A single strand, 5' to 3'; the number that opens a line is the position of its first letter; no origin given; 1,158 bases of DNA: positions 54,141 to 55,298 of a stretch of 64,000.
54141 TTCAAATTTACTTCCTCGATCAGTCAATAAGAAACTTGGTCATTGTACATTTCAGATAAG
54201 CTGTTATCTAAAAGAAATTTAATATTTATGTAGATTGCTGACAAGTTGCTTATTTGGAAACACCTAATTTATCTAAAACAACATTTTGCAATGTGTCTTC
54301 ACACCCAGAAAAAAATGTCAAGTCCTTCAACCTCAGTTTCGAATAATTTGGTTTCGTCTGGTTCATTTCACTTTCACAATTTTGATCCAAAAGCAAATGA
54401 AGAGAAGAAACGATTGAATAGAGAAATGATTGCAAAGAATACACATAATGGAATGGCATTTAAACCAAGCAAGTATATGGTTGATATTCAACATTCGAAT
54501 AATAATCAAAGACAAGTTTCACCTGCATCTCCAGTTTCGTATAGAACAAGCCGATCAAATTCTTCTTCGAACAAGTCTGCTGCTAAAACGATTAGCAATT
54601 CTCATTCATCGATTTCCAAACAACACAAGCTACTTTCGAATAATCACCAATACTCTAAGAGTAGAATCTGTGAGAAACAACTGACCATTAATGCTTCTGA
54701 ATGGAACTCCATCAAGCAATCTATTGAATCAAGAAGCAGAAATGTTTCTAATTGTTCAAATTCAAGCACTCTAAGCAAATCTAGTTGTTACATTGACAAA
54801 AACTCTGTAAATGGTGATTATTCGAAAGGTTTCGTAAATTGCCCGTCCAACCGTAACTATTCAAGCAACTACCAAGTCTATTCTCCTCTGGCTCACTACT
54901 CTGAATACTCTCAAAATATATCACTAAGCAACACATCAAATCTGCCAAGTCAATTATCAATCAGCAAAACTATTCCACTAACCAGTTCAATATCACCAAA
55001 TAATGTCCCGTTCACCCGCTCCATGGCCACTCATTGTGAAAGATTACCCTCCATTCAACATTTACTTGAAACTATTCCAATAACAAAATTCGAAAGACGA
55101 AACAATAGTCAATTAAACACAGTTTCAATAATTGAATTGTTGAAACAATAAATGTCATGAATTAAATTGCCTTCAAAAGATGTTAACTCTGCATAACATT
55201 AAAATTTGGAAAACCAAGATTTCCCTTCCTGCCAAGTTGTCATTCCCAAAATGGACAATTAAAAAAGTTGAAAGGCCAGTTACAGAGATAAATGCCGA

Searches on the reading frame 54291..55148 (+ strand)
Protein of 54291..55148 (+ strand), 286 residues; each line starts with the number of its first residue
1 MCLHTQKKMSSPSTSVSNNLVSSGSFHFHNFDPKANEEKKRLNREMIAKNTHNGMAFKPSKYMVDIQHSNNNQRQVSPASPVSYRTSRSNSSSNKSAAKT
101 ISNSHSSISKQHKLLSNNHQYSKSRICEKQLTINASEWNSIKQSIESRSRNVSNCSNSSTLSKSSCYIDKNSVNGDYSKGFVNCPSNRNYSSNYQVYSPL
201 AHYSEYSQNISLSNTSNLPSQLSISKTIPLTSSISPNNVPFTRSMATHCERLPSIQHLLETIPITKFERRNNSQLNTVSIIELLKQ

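Call 44: search_protein_families(library=pfam, max_evalue=0.01, proteins=[window:54291-55148:+])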
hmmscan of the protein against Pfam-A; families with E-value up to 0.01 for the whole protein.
window:54291-55148:+ (286 aa): 0 families

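Call 69: list_cluster_members(proteins=[window:54291-55148:+, window:55372-56061:+, window:31286-33508:-, window:46658-48412:+, window:44959-46119:+, window:41079-42146:-, window:39318-40571:-, window:34012-35109:-, window:28982-29758:-, window:62946-63404:+])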
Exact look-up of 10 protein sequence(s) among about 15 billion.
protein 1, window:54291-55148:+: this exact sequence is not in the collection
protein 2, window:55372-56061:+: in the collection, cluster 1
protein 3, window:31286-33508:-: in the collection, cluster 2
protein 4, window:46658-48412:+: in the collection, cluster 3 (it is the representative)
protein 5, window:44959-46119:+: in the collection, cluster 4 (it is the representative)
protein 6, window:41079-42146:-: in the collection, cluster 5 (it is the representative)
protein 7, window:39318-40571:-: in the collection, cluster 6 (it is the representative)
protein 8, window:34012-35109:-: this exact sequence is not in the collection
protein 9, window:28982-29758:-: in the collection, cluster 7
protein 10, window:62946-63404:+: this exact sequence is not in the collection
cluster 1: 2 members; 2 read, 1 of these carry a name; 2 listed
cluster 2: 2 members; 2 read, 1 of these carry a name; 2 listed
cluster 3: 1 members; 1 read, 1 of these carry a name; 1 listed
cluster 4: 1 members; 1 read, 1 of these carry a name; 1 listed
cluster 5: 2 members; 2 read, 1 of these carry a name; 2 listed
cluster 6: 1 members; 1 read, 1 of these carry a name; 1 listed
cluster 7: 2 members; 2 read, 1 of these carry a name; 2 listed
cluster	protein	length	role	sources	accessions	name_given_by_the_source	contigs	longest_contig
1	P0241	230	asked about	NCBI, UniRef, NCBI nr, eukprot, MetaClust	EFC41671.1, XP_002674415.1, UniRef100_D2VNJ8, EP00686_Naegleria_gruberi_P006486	predicted protein [Naegleria gruberi] | Predicted protein n=1 Tax=Naegleria gruberi TaxID=5762 RepID=D2VNJ8_NAEGR | uncharacterized protein NAEGRDRAFT_70526 [Naegleria gruberi]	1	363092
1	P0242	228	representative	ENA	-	-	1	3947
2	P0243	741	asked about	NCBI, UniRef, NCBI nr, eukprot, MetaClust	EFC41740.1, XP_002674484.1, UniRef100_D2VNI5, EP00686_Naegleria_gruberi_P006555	predicted protein [Naegleria gruberi] | Predicted protein n=1 Tax=Naegleria gruberi TaxID=5762 RepID=D2VNI5_NAEGR | uncharacterized protein NAEGRDRAFT_70512 [Naegleria gruberi]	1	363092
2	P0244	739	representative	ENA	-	-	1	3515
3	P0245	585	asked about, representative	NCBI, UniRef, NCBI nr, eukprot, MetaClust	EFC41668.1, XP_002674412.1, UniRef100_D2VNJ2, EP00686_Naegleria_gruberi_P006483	predicted protein [Naegleria gruberi] | Predicted protein n=1 Tax=Naegleria gruberi TaxID=5762 RepID=D2VNJ2_NAEGR | uncharacterized protein NAEGRDRAFT_70520 [Naegleria gruberi]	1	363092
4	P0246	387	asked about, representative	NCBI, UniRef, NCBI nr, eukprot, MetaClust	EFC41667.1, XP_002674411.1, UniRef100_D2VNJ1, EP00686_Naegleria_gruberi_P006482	predicted protein [Naegleria gruberi] | Predicted protein n=1 Tax=Naegleria gruberi TaxID=5762 RepID=D2VNJ1_NAEGR | uncharacterized protein NAEGRDRAFT_70519 [Naegleria gruberi]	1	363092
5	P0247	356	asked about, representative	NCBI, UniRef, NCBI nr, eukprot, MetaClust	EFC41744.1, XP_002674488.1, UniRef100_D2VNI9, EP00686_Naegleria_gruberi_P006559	hypothetical protein NAEGRDRAFT_58759 [Naegleria gruberi] | Uncharacterized protein n=1 Tax=Naegleria gruberi TaxID=5762 RepID=D2VNI9_NAEGR | uncharacterized protein NAEGRDRAFT_58759 [Naegleria gruberi]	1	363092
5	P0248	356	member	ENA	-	-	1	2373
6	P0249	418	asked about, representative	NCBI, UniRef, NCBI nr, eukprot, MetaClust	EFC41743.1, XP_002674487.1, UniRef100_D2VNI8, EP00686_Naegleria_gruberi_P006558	hypothetical protein NAEGRDRAFT_58758 [Naegleria gruberi] | Transmembrane protein n=1 Tax=Naegleria gruberi TaxID=5762 RepID=D2VNI8_NAEGR | uncharacterized protein NAEGRDRAFT_58758 [Naegleria gruberi]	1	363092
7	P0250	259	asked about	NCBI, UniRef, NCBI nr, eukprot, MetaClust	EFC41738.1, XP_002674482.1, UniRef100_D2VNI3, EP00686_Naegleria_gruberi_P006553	predicted protein [Naegleria gruberi] | Predicted protein n=1 Tax=Naegleria gruberi TaxID=5762 RepID=D2VNI3_NAEGR | uncharacterized protein NAEGRDRAFT_51005 [Naegleria gruberi]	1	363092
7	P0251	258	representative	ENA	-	-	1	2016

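Call 70: find_encoding_contigs(protein=P0244, flank=5000, max_places=2)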
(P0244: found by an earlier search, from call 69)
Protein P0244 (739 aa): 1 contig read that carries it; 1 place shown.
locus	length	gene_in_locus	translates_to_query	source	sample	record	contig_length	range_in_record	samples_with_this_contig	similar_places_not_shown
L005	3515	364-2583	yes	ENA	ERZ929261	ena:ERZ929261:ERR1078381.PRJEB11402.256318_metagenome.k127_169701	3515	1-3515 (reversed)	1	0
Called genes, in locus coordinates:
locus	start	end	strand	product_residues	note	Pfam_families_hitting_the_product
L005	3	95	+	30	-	?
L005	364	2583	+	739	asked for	-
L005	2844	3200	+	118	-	-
